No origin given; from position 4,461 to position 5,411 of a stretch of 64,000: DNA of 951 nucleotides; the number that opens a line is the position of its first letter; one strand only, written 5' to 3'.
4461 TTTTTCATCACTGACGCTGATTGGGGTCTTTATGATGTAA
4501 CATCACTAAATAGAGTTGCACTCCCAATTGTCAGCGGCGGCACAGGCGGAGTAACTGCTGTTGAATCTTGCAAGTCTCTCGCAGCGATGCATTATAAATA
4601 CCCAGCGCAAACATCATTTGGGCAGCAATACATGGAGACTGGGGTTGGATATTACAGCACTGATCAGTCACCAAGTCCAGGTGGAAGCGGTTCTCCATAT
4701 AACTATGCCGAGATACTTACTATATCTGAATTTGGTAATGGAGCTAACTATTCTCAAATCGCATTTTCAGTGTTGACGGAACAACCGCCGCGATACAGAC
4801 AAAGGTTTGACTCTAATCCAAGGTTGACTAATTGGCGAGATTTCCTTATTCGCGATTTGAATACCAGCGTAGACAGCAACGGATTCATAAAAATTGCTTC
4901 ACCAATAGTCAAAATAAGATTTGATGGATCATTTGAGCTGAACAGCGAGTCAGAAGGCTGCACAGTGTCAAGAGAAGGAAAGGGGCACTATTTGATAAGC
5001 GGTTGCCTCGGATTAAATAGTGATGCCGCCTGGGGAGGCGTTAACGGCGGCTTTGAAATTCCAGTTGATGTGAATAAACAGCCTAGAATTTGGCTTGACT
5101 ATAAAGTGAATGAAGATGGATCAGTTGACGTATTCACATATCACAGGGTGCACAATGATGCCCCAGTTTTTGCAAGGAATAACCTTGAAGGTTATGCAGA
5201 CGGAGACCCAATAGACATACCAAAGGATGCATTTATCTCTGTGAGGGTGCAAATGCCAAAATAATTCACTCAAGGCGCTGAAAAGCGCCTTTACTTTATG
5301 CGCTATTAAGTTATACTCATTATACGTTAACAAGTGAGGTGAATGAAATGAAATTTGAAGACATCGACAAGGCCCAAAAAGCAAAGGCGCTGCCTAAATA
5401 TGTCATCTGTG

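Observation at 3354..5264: Tail-fibre-like gene displaced from the structural module onto the opposite strand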

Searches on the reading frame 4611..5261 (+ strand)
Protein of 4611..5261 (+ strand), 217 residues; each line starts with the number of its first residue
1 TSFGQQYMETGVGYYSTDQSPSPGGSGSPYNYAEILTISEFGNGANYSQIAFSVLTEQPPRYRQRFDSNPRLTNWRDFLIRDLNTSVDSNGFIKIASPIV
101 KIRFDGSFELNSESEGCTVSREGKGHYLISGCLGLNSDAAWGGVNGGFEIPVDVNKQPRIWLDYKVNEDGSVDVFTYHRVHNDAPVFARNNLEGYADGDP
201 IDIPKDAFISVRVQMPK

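Call 36: find_homologous_proteins(query=window:4611-5261:+, max_evalue=0.00001)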
Query window:4611-5261:+ (217 aa): 87 proteins with E <= 0.00001 among 145 candidates.
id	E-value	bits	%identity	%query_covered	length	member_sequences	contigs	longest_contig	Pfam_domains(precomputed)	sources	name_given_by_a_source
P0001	1.8e-93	330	67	100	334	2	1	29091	PF25670.2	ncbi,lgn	ncbi:hypothetical protein ACKD5U_002331 [Shigella flexneri]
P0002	2.5e-83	297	66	89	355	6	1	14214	PF25670.2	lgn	-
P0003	2.8e-73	264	68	77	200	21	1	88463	PF25670.2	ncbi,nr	ncbi:phage tail protein, partial [Salmonella enterica subsp. enterica serovar Havana]|nr:phage tail 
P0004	2.3e-60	222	55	83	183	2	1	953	PF25670.2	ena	-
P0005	2.4e-58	216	70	64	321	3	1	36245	PF25670.2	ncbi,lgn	-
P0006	2.4e-58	216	70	64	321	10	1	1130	PF25670.2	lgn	-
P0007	6.6e-58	214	70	64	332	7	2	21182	PF25670.2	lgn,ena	-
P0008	1.2e-57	213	69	62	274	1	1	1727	PF25670.2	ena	-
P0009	1.2e-57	213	69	62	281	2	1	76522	PF25670.2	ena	-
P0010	1.3e-57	213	67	64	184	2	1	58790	PF25670.2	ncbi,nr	ncbi:putative tail fiber [Escherichia phage FS2B]|nr:putative tail fiber [Escherichia phage FS2B]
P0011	2.4e-57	212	68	63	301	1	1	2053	PF25670.2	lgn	-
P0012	3.6e-57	212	69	63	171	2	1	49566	PF25670.2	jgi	-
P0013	5.5e-57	211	67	63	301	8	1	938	PF25670.2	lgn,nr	nr:hypothetical protein [Leclercia adecarboxylata]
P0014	9.6e-57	210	65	66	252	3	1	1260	PF25670.2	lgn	-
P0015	1.3e-56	210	66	68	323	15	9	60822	PF25670.2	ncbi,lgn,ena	-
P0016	3.2e-56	209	66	68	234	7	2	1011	PF25670.2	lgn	-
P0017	8.9e-56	207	65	68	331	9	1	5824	PF25670.2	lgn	-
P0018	1.7e-55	206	65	68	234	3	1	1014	PF25670.2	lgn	-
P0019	3.9e-55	205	68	61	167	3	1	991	PF25670.2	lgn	-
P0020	2.4e-54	202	69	59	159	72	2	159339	PF25670.2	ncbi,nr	ncbi:phage tail protein, partial [Salmonella enterica subsp. enterica serovar Kedougou]|nr:phage tai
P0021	2.7e-54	202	52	90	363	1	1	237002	PF25670.2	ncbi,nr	ncbi:Uncharacterised protein [Enterobacter hormaechei]|nr:Uncharacterised protein [Enterobacter horm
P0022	3.5e-54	202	53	90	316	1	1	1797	PF25670.2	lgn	-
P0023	4.1e-54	202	70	61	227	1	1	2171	PF25670.2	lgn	-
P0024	4.3e-54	202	53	80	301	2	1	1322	PF25670.2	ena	-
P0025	5.1e-54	201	67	62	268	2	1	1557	PF25670.2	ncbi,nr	ncbi:phage tail protein, partial [Enterobacteriaceae bacterium G50]|nr:phage tail protein [Enterobac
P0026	5.7e-54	201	70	61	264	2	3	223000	PF25670.2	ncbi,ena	-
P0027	6.6e-54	201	63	68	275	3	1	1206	PF25670.2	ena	-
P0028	7.6e-54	201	54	81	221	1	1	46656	PF25670.2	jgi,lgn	-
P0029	1.0e-53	200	63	64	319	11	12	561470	PF25670.2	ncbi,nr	ncbi:phage tail protein, partial [Salmonella enterica]|nr:phage tail protein [Salmonella enterica] E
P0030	2.7e-53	199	66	64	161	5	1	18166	PF25670.2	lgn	-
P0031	3.3e-53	199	58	71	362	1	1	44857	PF25670.2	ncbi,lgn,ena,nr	ncbi:hypothetical protein [Escherichia phage phiA2-1]|nr:hypothetical protein [Escherichia phage phi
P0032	4.5e-53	198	68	61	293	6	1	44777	PF25670.2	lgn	-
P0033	5.3e-53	198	67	64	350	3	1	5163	PF25670.2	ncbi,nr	ncbi:phage tail protein [Salmonella enterica subsp. enterica serovar Halle]|nr:phage tail protein [S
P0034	5.3e-53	198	68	59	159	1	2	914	PF25670.2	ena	-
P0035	5.7e-53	198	63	68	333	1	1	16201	PF25670.2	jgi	jgi:hypothetical protein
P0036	7.6e-53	198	56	77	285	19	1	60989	PF25670.2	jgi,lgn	-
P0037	9.9e-53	197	65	64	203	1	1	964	PF25670.2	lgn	-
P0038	1.2e-52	197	63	68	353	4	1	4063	PF25670.2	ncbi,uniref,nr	ncbi:phage tail protein [Enterobacter asburiae]|uniref:phage tail fiber protein n=1 Tax=Enterobacter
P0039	2.2e-52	196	68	61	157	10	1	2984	PF25670.2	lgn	-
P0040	2.9e-52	196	68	61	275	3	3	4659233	PF25670.2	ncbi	ncbi:phage tail fiber protein [Salmonella enterica]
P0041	2.9e-52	196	64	64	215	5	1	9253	PF25670.2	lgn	-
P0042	4.0e-52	195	68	61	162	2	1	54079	PF25670.2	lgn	-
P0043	4.5e-52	195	60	69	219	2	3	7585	PF25670.2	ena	-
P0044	4.8e-52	195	50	90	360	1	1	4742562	PF25670.2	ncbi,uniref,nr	ncbi:phage tail protein [Enterobacter asburiae]|uniref:phage tail fiber protein n=1 Tax=Enterobacter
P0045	5.2e-52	195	68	61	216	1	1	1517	PF25670.2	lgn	-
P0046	1.1e-51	194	64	61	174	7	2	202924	PF25670.2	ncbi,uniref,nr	ncbi:phage tail fiber protein, partial [Pseudocitrobacter sp. MW920760]|uniref:phage tail fiber prot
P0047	1.2e-51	194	64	61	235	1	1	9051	PF25670.2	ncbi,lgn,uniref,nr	ncbi:hypothetical protein NNO04_21645 [Citrobacter sp. Awk 4]|uniref:phage tail fiber protein n=1 Ta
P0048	3.5e-51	192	65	58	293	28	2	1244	PF25670.2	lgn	-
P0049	3.7e-51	192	50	90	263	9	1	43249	PF25670.2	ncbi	ncbi:phage tail fiber protein, partial [Enterobacter asburiae]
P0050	5.0e-51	192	59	67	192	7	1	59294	PF25670.2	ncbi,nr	ncbi:TPA: phage tail protein, partial [Citrobacter freundii]|nr:phage tail protein [Citrobacter freu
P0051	5.0e-51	192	57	73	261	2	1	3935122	PF25670.2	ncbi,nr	ncbi:hypothetical protein H7F13_10950 [Proteus vulgaris]|nr:hypothetical protein H7F13_10950 [Proteu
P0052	8.8e-51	191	57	73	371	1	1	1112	PF25670.2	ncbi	ncbi:hypothetical protein, partial [Niveispirillum fermenti]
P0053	9.4e-51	191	65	62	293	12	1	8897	PF25670.2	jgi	-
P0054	1.3e-50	190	61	66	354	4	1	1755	PF25670.2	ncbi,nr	ncbi:MAG: phage tail protein, partial [Citrobacter freundii]|nr:phage tail protein [Citrobacter freu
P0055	1.7e-50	190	65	60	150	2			PF25670.2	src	-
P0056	2.0e-50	190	66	62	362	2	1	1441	PF25670.2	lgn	-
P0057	5.4e-50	188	65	62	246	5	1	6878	PF25670.2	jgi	jgi:hypothetical protein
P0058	5.5e-50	188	63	62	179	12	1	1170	PF25670.2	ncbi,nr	ncbi:TPA: phage tail protein, partial [Citrobacter freundii]|nr:phage tail protein [Citrobacter freu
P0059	8.8e-50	188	59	67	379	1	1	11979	PF25670.2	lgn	-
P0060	9.8e-50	187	64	64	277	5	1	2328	PF25670.2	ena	-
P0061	1.0e-49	187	64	61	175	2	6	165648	PF25670.2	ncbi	-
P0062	1.2e-49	187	58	66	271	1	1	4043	PF25670.2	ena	-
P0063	1.4e-49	187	63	62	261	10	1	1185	PF25670.2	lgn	-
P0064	1.5e-49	187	67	57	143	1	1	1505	PF25670.2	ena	-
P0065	2.5e-49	186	63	64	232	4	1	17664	PF25670.2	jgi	jgi:hypothetical protein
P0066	4.9e-49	185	61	65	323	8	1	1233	PF25670.2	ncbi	ncbi:phage tail fiber protein, partial [Citrobacter freundii]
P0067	5.0e-49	185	60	62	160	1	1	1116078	PF25670.2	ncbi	ncbi:hypothetical protein ABC733_28640 [Mangrovibacter sp. SLW1]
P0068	6.7e-49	185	61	65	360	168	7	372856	PF25670.2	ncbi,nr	ncbi:phage tail protein, partial [Salmonella enterica]|nr:phage tail protein [Salmonella enterica] E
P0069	5.3e-47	178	60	67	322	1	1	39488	PF25670.2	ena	-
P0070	8.3e-46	175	50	89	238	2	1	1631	PF25670.2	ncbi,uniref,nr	ncbi:hypothetical protein Xbed_03726 [Xenorhabdus beddingii]|uniref:Phage tail protein C-terminal do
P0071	1.2e-44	171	61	60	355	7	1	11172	PF25670.2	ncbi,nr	ncbi:TPA: phage tail protein, partial [Citrobacter freundii]|nr:phage tail protein [Citrobacter freu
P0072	1.8e-44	170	56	73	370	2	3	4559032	PF25670.2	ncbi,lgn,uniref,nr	ncbi:hypothetical protein [Xenorhabdus griffiniae]|uniref:Phage tail protein C-terminal domain-conta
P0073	1.9e-44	170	64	54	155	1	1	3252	PF25670.2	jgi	-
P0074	3.7e-44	169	59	61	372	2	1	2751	PF25670.2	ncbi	ncbi:MAG: hypothetical protein RSC68_20920 [Acinetobacter sp.]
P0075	2.1e-42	163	70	50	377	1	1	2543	PF25670.2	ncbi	ncbi:phage tail protein, partial [Salmonella enterica]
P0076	5.5e-40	156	70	45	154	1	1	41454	PF25670.2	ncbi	-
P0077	6.0e-40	155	69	46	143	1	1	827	PF25670.2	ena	-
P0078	9.9e-40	155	64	48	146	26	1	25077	PF25670.2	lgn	-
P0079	2.6e-38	150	66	46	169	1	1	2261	PF25670.2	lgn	-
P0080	7.9e-36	142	67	42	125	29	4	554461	PF25670.2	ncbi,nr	ncbi:TPA: hypothetical protein ORS55_004205, partial [Escherichia coli]|nr:hypothetical protein [Esc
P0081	9.4e-36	142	64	49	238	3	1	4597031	PF25670.2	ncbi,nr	ncbi:hypothetical protein WP5S18E01_26880 [Enterobacter cloacae]|nr:hypothetical protein WP5S18E01_2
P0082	1.7e-34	138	64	45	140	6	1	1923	PF25670.2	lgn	-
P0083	1.8e-33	134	51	61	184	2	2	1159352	PF25670.2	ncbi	ncbi:phage tail fiber protein [Pectobacterium jejuense]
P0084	8.8e-33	132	72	41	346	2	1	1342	PF25670.2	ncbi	ncbi:TPA: phage tail protein, partial [Salmonella enterica]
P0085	8.0e-32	129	58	50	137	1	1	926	PF25670.2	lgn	-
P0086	5.4e-28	116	49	59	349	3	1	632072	PF25670.2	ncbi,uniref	ncbi:phage tail fiber protein [Arsenophonus sp. PmNCSU2021_1]|uniref:phage tail fiber protein n=1 Ta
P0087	1.6e-19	89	63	34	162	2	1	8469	PF25670.2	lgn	-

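Call 45: predict_structure(alignment_id=A2)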
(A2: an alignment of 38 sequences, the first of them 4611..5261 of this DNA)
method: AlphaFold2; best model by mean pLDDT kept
length: 217 residues; sequences in the alignment: 38
mean_pLDDT: 71.0   pTM: 0.60
mean pLDDT of the five models: 71.0, 71.0, 69.3, 67.9, 67.8
residues with pLDDT >= 90: 93; 70-90: 18; 50-70: 52; < 50: 54
segments of 3 or more residues with pLDDT < 50: 1-32, 56-59, 69-78
pLDDT, mean of each block of 10 residues (from residue 1): 30 34 35 51 52 50 51 48 58 73 97 93 98 78 66 91 95 96 92 94 95 88
secondary structure, 60 per line:
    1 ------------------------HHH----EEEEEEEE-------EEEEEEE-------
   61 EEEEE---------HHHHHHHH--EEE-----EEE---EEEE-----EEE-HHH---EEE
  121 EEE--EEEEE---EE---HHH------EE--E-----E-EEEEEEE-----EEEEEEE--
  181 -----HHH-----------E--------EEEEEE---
elements in order: E32-39 E47-53 E61-65 H75-82 E85-87 E93-95 E99-102 E108-110 E118-123 E126-130 E160-166 E172-178 E209-214

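Call 57: find_encoding_contigs(protein=P0044, flank=6000, max_places=2)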
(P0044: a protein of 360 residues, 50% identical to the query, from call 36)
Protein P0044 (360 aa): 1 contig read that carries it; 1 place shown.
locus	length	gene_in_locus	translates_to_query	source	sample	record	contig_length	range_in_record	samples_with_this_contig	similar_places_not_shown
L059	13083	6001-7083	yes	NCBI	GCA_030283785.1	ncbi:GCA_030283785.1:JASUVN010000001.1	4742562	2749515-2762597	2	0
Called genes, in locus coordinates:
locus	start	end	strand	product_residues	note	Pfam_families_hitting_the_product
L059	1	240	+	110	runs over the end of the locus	-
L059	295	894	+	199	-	-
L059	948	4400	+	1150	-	PF24801:FNIII-A_GpJ, PF13550:Phage-tail_3, PF09327:Phage_Tail_Tip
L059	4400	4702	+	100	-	-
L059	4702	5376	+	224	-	-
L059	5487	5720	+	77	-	-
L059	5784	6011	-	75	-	-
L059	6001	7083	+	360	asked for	PF25670:Phage_tail_C_2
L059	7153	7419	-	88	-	PF06183:DinI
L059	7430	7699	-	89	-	-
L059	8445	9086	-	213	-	-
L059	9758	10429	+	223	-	PF09849:DUF2076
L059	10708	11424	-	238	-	PF00005:ABC_tran, PF02463:SMC_N (faint), PF13304:AAA_21 (weak)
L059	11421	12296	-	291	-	PF13476:AAA_23 (weak), PF00005:ABC_tran, PF13304:AAA_21 (faint), PF12399:BCA_ABC_TP_C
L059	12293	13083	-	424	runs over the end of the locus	PF11862:DUF3382, PF02653:BPD_transp_2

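Call 58: find_encoding_contigs(protein=P0068, flank=6000, max_places=2)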
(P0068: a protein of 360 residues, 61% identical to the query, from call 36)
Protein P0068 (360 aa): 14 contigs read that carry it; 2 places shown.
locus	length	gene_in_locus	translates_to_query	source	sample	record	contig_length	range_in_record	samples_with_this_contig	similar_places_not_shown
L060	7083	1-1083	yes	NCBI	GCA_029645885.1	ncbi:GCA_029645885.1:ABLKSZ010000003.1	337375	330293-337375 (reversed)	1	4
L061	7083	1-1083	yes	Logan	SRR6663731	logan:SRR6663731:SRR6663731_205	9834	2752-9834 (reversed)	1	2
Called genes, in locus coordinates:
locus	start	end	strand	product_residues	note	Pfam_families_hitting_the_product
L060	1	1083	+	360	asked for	PF25670:Phage_tail_C_2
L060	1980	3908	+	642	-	PF02824:TGS, PF07973:tRNA_SAD, PF00587:tRNA-synt_2b, PF03129:HGTP_anticodon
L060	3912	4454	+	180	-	PF05198:IF3_N, PF00707:IF3_C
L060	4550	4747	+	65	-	PF01632:Ribosomal_L35p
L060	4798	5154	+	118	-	PF00453:Ribosomal_L20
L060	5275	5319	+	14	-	PF28075:PheM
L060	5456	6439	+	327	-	PF02912:Phe_tRNA-synt_N, PF01409:tRNA-synt_2d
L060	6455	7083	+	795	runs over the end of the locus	PF01588:tRNA_bind, PF03483:B3_4, PF03484:B5, PF17759:tRNA_synthFbeta, PF03147:FDX-ACB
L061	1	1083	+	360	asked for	PF25670:Phage_tail_C_2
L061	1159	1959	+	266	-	PF11798:IMS_HHH (faint), PF11799:IMS_C, PF13438:DUF4113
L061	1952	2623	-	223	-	PF02586:SRAP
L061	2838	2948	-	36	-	-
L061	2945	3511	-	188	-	PF00857:Isochorismatase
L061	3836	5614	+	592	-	PF01336:tRNA_anti-codon, PF00152:tRNA-synt_2, PF02938:GAD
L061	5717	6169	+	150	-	PF00293:NUDIX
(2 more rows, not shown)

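Call 72: fold_search(model_id=the predicted structure, library=viral)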
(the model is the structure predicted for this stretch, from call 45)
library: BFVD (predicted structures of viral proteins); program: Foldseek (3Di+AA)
matches with E <= 10: 335; with E <= 0.001: 15
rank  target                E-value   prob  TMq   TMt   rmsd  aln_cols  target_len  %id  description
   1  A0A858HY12            2.9e-23  1.00  0.63  0.16   8.2       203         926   57  Phage tail protein C-terminal domain-containing protein [Escherichia phage MN05]
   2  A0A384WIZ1            2.8e-22  1.00  0.62  0.76   6.3       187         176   49  (no name in the UniProt tables at hand)
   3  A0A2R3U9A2            7.0e-22  1.00  0.65  0.22   6.7       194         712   48  Tail fibers protein [Salmonella phage vB_SenS_PHB07]
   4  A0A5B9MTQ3            4.1e-21  1.00  0.63  0.27   6.4       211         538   47  Tail fibers protein [Tunavirus T1]
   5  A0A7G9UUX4            1.4e-20  1.00  0.61  0.16   7.8       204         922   45  (no name in the UniProt tables at hand)
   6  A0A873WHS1            5.9e-17  1.00  0.59  0.14   5.9       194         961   36  Phage tail protein C-terminal domain-containing protein [Providencia phage PSTCR5]
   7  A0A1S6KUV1            7.0e-16  1.00  0.60  0.19   6.4       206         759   37  Tail fiber protein [Providencia phage vB_PreS_PR1]
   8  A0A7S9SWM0            9.1e-16  1.00  0.57  0.20   9.0       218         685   31  Phage tail protein C-terminal domain-containing protein [Providencia phage PSTCR7]
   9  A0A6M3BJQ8            4.2e-11  1.00  0.48  0.13   7.3       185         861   30  Tailspike protein [Acinetobacter phage vB_AbaP_APK116]
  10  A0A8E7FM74            1.7e-10  1.00  0.50  0.44   7.5       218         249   23  Tail fiber protein [Klebsiella phage Shaphc-TDM-1124-4]
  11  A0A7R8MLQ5            4.2e-10  1.00  0.49  0.17  12.9       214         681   22  Phage tail protein C-terminal domain-containing protein [Klebsiella phage vB_KppS-Storm]
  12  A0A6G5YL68            4.2e-05  1.00  0.40  0.16   4.3       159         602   17  (no name in the UniProt tables at hand)
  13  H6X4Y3                1.5e-04  1.00  0.43  0.18   5.3       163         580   12  Tail fiber protein [Klebsiella phage vB_KleM_RaK2]
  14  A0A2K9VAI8            2.3e-04  1.00  0.43  0.11   5.0       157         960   15  Tailspike protein [Klebsiella phage vB_KpnM_KpS110]
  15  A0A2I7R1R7            6.8e-04  0.99  0.29  0.35  14.4       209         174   15  (no name in the UniProt tables at hand)
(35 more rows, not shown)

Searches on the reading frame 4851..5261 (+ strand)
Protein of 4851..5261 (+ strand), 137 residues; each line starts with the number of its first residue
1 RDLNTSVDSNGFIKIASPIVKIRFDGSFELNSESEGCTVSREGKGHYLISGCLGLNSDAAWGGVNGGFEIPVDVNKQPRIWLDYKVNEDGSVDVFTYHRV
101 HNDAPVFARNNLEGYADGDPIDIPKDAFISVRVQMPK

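Call 88: search_protein_representatives(protein=window:4851-5261:+)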
Query: 137 residues. Proteins with E-value up to 0.001 (for the whole library): 676; up to 1e-10: 367; up to 1e-30: 206. The best 150 are listed.
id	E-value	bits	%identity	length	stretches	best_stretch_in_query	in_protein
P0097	3.0e-74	264.0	87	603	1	1-137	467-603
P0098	1.0e-67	242.8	61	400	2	4-137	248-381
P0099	3.1e-66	238.0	79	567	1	1-136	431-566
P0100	2.8e-63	228.4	74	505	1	1-135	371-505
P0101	2.0e-60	219.2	73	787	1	1-136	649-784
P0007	9.7e-59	213.7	72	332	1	4-136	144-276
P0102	2.2e-56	206.1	68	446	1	4-136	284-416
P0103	5.6e-56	204.8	70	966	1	3-137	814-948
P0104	6.8e-56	204.5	66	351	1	3-137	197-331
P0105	2.5e-55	202.6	66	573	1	2-136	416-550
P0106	8.6e-55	200.9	67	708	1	4-136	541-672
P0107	1.0e-54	200.7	67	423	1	4-137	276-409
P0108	3.6e-54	198.9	68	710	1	3-136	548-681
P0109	6.1e-54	198.1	68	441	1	4-136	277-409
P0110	7.5e-54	197.9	67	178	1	4-137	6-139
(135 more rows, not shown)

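Call 92: list_cluster_members(proteins=[P0097, P0099, P0100])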
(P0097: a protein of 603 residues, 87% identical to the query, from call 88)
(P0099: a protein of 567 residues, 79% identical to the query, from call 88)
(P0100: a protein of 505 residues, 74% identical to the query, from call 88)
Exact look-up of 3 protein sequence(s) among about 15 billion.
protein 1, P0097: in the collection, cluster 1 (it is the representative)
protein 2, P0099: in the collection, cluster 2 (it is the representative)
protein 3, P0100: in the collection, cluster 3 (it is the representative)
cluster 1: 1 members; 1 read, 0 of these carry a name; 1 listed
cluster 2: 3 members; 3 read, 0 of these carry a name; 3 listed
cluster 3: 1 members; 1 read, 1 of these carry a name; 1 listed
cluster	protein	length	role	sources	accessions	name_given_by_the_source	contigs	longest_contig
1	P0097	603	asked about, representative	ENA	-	-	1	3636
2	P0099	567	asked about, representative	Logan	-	-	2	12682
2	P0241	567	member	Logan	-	-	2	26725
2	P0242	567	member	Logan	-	-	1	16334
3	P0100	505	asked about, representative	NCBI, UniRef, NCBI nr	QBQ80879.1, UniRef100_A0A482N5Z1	hypothetical protein MM01_00044 [Escherichia phage vB_EcoS_MM01] | Phage tail protein C-terminal domain-containing protein n=1 Tax=Escherichia phage ...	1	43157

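Call 93: find_encoding_contigs(protein=P0241, flank=8000, max_places=2)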
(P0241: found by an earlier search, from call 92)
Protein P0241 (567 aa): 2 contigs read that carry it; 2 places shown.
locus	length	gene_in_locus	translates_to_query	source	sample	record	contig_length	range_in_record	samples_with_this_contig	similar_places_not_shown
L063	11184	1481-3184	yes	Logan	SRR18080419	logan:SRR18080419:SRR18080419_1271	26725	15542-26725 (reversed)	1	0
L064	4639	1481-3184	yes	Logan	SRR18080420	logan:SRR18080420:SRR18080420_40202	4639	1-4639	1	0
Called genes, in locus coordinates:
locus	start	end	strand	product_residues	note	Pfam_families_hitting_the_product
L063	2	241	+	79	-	?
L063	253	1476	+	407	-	-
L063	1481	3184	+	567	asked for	PF25670:Phage_tail_C_2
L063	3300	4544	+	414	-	PF13884:Peptidase_S74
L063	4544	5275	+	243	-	-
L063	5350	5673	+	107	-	-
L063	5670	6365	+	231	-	-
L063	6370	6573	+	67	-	-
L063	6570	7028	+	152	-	-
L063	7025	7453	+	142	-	-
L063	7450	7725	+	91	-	-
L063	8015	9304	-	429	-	PF13356:Arm-DNA-bind_3, PF00589:Phage_integrase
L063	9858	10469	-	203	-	-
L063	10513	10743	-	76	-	-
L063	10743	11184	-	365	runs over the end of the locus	PF05970:PIF1, PF13604:AAA_30, PF13245:AAA_19, PF01443:Viral_helicase1 (faint), PF13538:UvrD_C_2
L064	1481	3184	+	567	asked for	PF25670:Phage_tail_C_2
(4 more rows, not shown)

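Call 94: find_encoding_contigs(protein=P0097, flank=3000, max_places=1)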
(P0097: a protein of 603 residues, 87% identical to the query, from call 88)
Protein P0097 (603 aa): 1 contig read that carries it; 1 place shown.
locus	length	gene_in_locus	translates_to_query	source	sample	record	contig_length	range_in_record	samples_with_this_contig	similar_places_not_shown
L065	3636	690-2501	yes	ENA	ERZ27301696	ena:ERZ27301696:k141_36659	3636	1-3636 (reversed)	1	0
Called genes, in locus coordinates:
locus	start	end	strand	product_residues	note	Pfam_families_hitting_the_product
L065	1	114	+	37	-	?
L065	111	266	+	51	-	-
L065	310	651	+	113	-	-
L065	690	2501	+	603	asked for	PF25670:Phage_tail_C_2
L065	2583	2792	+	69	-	-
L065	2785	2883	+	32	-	-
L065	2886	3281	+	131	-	-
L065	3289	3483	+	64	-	-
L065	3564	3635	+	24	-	?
